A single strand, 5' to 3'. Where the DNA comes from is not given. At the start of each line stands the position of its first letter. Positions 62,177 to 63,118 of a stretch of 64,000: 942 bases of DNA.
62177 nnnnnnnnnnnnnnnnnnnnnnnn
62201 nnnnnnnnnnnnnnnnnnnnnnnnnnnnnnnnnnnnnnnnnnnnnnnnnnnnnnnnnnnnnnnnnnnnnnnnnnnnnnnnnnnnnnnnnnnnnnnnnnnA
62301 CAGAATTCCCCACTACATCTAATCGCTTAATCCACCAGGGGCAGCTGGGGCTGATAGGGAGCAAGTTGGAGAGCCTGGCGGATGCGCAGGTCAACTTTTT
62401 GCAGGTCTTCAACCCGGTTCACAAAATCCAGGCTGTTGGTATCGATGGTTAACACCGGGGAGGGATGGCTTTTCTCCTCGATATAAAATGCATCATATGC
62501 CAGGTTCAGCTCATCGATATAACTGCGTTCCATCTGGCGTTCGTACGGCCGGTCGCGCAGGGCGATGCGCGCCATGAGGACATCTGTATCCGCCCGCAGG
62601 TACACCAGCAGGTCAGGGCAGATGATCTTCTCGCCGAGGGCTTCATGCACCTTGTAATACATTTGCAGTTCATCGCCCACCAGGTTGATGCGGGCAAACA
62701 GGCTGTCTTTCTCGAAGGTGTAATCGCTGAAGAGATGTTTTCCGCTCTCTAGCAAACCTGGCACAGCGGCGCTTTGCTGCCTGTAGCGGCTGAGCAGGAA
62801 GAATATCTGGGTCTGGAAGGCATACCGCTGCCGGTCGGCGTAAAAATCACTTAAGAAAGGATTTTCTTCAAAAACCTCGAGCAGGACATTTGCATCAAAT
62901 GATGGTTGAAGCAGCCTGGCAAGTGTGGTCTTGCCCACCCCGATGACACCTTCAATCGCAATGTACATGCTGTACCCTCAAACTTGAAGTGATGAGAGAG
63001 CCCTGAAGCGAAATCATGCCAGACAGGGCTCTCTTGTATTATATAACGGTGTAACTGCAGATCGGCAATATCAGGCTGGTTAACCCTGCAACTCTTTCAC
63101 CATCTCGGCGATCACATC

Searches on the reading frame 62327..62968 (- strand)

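Call 60: search_protein_families(library=pfam, proteins=[window:62327-62968:-], max_evalue=0.0001)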
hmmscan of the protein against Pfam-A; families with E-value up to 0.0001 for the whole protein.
window:62327-62968:- (213 aa): 3 families
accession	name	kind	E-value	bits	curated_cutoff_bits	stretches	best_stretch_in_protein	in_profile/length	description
PF01712.25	dNK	-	5e-37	128.1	27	1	3-195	1-197/203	Deoxynucleoside kinase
PF13238.12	AAA_18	-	1.4e-08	35.7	29.4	1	3-145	1-118/128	AAA domain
PF02223.23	Thymidylate_kin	-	3.4e-06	27.3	27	1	5-149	1-150/185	Thymidylate kinase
